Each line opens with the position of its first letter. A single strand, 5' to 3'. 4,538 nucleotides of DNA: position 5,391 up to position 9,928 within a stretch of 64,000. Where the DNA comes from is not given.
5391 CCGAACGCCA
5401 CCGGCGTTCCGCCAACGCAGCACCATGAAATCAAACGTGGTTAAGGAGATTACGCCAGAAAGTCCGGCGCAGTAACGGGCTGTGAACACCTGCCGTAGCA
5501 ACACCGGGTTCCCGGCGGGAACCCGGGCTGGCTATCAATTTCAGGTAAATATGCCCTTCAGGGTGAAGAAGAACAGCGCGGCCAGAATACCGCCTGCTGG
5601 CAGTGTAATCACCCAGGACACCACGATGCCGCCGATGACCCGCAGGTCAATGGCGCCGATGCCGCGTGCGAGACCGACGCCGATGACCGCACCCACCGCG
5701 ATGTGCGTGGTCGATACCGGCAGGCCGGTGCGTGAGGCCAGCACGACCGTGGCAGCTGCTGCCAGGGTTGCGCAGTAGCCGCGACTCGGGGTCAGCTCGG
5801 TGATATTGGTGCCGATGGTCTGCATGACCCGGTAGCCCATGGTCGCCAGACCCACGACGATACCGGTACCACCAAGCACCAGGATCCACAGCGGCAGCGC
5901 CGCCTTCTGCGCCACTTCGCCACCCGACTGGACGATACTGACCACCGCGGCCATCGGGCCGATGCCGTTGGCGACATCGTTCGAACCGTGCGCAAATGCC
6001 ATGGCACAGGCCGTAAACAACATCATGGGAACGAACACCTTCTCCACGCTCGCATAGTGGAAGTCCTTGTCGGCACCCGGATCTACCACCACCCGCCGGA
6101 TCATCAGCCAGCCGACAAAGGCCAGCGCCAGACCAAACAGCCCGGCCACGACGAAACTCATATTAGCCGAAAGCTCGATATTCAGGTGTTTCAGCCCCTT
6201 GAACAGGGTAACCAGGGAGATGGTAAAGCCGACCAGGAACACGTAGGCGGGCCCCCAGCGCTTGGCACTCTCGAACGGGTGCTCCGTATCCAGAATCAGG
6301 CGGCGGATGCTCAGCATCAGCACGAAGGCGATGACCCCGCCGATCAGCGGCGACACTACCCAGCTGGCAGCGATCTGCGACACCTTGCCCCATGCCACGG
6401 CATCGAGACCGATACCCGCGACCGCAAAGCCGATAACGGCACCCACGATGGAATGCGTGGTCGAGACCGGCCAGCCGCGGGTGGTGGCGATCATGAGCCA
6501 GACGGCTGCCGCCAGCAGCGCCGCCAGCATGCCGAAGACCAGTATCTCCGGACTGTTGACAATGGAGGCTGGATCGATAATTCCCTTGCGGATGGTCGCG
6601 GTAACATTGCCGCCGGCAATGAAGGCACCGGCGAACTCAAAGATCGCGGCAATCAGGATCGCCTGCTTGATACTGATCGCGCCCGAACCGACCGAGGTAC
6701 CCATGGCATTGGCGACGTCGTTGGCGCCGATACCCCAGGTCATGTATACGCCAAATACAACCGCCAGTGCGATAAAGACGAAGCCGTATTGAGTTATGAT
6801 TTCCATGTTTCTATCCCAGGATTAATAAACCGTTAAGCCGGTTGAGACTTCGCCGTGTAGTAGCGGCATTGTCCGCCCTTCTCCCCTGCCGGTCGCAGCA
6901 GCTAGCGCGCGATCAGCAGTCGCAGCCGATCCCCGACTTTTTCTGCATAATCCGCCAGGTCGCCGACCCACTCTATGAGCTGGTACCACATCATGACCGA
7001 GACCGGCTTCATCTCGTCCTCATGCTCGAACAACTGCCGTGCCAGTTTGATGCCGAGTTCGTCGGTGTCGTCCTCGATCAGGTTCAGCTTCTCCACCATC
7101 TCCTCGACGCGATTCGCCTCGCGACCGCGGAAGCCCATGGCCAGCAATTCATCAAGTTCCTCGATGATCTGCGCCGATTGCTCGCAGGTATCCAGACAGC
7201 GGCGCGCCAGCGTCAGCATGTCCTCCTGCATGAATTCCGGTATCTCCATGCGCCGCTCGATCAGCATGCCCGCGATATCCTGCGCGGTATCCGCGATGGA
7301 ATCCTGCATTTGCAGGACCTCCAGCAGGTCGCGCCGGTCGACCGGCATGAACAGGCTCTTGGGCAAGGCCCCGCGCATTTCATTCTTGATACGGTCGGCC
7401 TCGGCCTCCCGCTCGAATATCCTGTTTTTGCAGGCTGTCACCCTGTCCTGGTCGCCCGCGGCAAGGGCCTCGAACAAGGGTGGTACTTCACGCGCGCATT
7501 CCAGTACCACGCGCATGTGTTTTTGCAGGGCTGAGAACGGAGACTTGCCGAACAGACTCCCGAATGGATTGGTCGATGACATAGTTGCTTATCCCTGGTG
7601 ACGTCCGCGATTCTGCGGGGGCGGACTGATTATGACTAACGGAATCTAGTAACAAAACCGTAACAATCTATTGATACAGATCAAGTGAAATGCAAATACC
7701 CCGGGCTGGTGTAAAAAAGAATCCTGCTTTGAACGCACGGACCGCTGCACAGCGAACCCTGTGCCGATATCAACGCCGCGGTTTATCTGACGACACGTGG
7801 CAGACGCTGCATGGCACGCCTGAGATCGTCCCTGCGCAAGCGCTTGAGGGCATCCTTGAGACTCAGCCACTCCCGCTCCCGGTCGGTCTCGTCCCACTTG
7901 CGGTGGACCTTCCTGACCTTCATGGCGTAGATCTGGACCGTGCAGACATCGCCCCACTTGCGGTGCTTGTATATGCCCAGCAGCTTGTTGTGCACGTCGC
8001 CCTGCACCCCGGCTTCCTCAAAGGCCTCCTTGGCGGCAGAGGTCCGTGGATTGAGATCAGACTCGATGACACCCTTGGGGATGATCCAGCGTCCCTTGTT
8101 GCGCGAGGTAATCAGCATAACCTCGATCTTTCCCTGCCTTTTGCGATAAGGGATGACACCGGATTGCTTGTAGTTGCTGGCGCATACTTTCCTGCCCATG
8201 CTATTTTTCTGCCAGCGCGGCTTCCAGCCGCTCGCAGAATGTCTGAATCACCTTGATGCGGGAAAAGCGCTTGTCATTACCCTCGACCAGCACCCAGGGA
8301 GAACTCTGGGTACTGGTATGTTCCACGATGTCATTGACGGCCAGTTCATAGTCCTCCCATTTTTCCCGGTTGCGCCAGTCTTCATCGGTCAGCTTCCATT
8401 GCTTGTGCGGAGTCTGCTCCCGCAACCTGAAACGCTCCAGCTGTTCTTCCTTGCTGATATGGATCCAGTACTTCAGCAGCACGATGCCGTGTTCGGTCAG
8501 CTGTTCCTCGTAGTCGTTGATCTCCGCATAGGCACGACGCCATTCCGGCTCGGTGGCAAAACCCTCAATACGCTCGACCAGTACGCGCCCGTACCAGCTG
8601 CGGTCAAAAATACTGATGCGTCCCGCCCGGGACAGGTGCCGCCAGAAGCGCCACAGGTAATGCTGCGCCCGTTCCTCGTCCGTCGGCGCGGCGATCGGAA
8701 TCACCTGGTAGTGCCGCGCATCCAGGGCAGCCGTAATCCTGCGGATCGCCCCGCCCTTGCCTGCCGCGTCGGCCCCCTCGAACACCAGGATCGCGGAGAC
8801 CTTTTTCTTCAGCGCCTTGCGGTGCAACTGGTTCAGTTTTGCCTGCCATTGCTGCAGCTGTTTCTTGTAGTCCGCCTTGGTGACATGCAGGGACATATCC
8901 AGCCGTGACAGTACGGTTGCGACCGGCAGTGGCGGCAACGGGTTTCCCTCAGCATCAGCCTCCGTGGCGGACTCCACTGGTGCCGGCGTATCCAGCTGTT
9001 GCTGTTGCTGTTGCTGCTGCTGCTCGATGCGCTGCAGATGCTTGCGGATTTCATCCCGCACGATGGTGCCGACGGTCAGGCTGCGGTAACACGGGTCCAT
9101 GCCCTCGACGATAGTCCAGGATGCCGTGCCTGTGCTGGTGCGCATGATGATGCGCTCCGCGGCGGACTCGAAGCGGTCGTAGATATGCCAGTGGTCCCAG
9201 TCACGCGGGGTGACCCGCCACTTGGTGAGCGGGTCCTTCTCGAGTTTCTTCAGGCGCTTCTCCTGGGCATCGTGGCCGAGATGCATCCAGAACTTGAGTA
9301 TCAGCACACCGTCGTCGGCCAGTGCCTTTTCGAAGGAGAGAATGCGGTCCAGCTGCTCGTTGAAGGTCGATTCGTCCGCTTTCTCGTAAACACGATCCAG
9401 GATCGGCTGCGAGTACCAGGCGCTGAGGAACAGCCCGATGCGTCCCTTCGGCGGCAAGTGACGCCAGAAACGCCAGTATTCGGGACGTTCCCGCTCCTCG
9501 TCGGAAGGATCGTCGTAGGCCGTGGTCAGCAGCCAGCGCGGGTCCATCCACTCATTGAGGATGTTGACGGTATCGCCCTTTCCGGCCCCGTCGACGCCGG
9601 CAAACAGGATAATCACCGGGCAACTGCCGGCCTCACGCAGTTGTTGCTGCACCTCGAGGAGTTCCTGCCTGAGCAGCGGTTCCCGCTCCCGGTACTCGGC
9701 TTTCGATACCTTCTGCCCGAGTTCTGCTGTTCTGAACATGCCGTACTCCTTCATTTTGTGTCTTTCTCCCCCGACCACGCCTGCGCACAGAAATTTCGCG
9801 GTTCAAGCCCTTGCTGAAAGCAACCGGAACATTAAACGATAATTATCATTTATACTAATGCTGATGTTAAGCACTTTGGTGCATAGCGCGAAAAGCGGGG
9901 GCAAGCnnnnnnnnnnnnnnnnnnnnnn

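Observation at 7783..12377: A phosphate-island gene pair of a 2-phosphoglycerate-kinase-like protein and an ApgM-type mutase, next to a two-domain PPK2 and a NUDIX gene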

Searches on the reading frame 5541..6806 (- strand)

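Call 3: search_protein_families(library=pfam, proteins=[window:5541-6806:-], max_evalue=0.01)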
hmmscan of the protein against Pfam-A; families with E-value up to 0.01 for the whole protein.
window:5541-6806:- (421 aa): 1 family
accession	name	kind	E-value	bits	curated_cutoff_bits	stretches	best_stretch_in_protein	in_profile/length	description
PF01384.25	PHO4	-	2.9e-119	398.6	33.7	1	26-409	1-350/350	Phosphate transporter family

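Call 4: search_protein_families(library=ncbifam, proteins=[window:5541-6806:-], max_evalue=0.01)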
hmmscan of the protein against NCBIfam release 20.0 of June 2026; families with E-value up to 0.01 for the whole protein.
window:5541-6806:- (421 aa): 2 families
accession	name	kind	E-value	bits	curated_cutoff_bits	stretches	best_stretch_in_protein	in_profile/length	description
NF053884.1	SulfPermCysPBac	equivalog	4.5e-32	111.3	400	2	13-175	3-155/354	sulfate permease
NF033774.1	phos_trans_PitA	exception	3.3e-24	85.4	800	2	305-417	382-496/498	inorganic phosphate transporter PitA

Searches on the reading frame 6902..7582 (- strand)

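Call 3: search_protein_families(library=pfam, proteins=[window:6902-7582:-], max_evalue=0.01)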
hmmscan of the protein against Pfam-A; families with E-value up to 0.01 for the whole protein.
window:6902-7582:- (226 aa): 1 family
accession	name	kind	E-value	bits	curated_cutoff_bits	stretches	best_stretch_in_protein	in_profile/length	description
PF01865.21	PhoU_div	-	1.3e-57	195.1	24.4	1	9-225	3-213/214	Protein of unknown function DUF47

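Call 4: search_protein_families(library=ncbifam, proteins=[window:6902-7582:-], max_evalue=0.01)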
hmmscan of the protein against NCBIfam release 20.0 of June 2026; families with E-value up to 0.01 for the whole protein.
window:6902-7582:- (226 aa): 1 family
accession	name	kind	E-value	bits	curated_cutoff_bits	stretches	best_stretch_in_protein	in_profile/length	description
TIGR00153.1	TIGR00153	hypoth_equivalog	3.1e-49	167.6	104.3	1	8-226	6-215/217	TIGR00153 family protein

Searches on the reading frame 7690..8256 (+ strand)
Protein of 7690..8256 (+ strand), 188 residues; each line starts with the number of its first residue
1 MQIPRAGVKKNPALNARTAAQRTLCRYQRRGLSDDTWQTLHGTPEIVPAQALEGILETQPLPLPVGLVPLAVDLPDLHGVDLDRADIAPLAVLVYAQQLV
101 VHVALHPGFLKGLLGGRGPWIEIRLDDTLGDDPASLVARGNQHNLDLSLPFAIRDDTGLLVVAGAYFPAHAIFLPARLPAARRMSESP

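Call 14: search_protein_families(library=pfam, proteins=[window:7690-8256:+], max_evalue=0.01)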
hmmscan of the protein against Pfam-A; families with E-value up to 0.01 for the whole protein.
window:7690-8256:+ (188 aa): 0 families

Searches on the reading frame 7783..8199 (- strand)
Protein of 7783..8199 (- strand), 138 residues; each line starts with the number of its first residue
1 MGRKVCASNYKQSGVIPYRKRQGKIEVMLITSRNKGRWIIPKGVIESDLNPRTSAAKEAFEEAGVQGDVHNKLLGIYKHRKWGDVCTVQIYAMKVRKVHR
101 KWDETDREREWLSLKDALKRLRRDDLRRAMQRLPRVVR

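Call 3: search_protein_families(library=pfam, proteins=[window:7783-8199:-], max_evalue=0.01)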
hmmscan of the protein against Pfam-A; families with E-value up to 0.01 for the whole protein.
window:7783-8199:- (138 aa): 1 family
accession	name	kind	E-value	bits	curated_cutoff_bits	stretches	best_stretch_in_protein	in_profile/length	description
PF00293.34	NUDIX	-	2e-10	41.2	21.1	1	15-130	8-131/134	NUDIX domain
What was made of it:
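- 7783..8199 (-): NUDIX hydrolase, last gene of the PPK2 operon. Its closest solved relatives are DIPP1/Ddp1-type diphosphoinositol/diadenosine/polyphosphate hydrolases. PF00293 (call 3).
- Checked: NUDIX, 7783-8199(-): PF00293, E 2e-10 (call 3).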

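Call 4: search_protein_families(library=ncbifam, proteins=[window:7783-8199:-], max_evalue=0.01)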
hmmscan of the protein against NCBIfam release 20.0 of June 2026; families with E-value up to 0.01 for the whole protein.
window:7783-8199:- (138 aa): 3 families
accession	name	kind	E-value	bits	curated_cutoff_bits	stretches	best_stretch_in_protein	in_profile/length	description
NF041652.1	Nud_hyd_Dein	equivalog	1.1e-06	28.9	200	1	33-78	40-84/152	Nudix hydrolase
NF052459.1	OxoGTPPhMutT1Mycb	equivalog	1.5e-06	27.6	475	1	14-133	5-125/292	8-oxo-(d)GTP phosphatase MutT1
NF008044.0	PRK10776.1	equivalog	0.0025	17.7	148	1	30-116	25-109/130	8-oxo-dGTP diphosphatase MutT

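Call 35: search_solved_structures(query=window:7783-8199:-, max_evalue=0.001)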
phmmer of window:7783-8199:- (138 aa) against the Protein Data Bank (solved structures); distinct sequences matched with E-value up to 0.001: 23.
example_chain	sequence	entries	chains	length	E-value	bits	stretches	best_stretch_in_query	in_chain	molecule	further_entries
9t4c_A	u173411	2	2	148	2.7e-14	56.6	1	10-122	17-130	Diphosphoinositol polyphosphate phosphohydrolase 1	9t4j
9t4k_A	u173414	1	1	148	3e-14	56.4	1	10-122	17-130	Diphosphoinositol polyphosphate phosphohydrolase 1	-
9t48_A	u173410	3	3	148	3.7e-14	56.1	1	10-122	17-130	Diphosphoinositol polyphosphate phosphohydrolase 1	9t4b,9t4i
6pck_A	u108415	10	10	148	4.3e-14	55.9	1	10-122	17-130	Diphosphoinositol polyphosphate phosphohydrolase 1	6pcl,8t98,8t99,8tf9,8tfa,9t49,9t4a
9t4m_A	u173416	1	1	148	4.4e-14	55.9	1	10-122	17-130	Diphosphoinositol polyphosphate phosphohydrolase 1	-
9t4f_A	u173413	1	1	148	5.7e-14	55.5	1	10-122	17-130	Diphosphoinositol polyphosphate phosphohydrolase 1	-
6wo7_A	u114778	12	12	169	6.1e-14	55.4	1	10-122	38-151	Diphosphoinositol polyphosphate phosphohydrolase 1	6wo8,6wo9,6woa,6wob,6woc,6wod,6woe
9t4l_A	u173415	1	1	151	6.1e-14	55.4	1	10-122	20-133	Diphosphoinositol polyphosphate phosphohydrolase 1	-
7tn4_A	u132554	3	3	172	6.7e-14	55.3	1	10-122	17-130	Diphosphoinositol polyphosphate phosphohydrolase 1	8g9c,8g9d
2fvv_A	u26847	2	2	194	8.9e-14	54.9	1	10-122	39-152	Diphosphoinositol polyphosphate phosphohydrolase 1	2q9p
3mcf_A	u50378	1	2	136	1.2e-13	54.5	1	18-122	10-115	Diphosphoinositol polyphosphate phosphohydrolase 3-alpha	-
7nnj_A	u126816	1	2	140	1.7e-13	54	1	11-122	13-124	Diphosphoinositol polyphosphate phosphohydrolase 2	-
2duk_A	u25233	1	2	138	1.7e-13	54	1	12-122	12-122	MS0616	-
9t4d_A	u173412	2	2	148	2.2e-13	53.6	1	9-122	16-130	Diphosphoinositol polyphosphate phosphohydrolase 1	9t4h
5ltu_A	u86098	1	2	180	3.8e-13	52.9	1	12-122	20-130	Diphosphoinositol polyphosphate phosphohydrolase 2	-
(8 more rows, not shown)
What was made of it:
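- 7783..8199 (-): PDB phmmer: human DIPP1 E 2.7e-14, yeast Ddp1 E 1e-7 (call 35).
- On DIPP/Ddp1-type Nudix hydrolases: Best PDB matches are human DIPP1-3 (E about 1e-14) and Ddp1 (1e-7), followed by Ap4A hydrolases (call 35).
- The Nudix neighbour resembles inositol-pyrophosphate/polyP hydrolases (call 35).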

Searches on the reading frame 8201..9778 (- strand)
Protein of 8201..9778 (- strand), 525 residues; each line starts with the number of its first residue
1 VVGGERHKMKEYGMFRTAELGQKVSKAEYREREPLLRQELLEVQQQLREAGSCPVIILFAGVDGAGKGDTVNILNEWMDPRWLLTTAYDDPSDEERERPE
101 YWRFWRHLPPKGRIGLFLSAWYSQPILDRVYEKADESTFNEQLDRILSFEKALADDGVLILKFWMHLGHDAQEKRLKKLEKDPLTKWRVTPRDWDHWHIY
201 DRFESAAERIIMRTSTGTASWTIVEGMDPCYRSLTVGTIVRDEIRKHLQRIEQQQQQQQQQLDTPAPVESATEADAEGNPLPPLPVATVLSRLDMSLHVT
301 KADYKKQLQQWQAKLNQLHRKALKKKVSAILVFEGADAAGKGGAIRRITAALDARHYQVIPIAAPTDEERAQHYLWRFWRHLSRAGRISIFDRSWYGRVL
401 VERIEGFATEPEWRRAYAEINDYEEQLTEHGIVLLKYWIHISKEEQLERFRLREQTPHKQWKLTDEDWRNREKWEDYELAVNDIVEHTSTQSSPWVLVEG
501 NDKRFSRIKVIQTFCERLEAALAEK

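Call 3: search_protein_families(library=pfam, proteins=[window:8201-9778:-], max_evalue=0.01)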
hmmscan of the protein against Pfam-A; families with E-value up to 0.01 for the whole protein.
window:8201-9778:- (525 aa): 2 families
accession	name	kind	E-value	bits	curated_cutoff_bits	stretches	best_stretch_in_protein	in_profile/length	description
PF03976.20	PPK2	-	1.4e-140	466.9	22.3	2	300-522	3-225/229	Polyphosphate kinase 2 (PPK2)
PF06414.18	Zeta_toxin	-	0.0014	18.6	22.3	0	42-79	6-41/199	Zeta toxin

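Call 4: search_protein_families(library=ncbifam, proteins=[window:8201-9778:-], max_evalue=0.01)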
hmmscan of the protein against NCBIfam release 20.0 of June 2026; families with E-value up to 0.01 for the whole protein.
window:8201-9778:- (525 aa): 8 families
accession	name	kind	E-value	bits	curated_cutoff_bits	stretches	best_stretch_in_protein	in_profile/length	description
TIGR03708.1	poly_P_AMP_trns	equivalog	1.9e-209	696.4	547.65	1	15-522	1-493/493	polyphosphate:AMP phosphotransferase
NF050016.1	PolyPhAMPPhtase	equivalog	3.9e-117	391.8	800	2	287-520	242-471/472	polyphosphate:AMP phosphotransferase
TIGR03707.1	PPK2_P_aer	equivalog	2.2e-108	361.3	301.8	2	300-519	3-222/230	polyphosphate kinase 2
TIGR03709.1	PPK2_rel_1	subfamily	3.8e-101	337.7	247.2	2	300-519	27-247/264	PPK2 family polyphosphate kinase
NF042973.1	ADPpolyPPhtase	equivalog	1.8e-76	257.1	450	2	299-519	28-261/285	ADP-polyphosphate phosphotransferase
TIGR00064.1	ftsY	equivalog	6.8e-06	25.5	260.7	0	31-77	57-102/279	signal recognition particle-docking protein FtsY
TIGR00041.1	DTMP_kinase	equivalog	4e-05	23.4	83.25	0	57-93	7-43/196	dTMP kinase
NF005923.0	PRK07933.1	equivalog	0.0062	15.9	193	0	330-368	2-40/213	dTMP kinase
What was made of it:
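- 8201..9739 (-): Two-domain (class II) PPK2, a polyphosphate:AMP phosphotransferase, 512 aa. TIGR03708 scores 696 bits against a cut-off of 548, with two PPK2 stretches (calls 3, 4).
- Checked: Two-domain PPK2, 8201-9739(-): TIGR03708 polyphosphate:AMP phosphotransferase, 696 bits against a cut-off of 548 (call 4).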
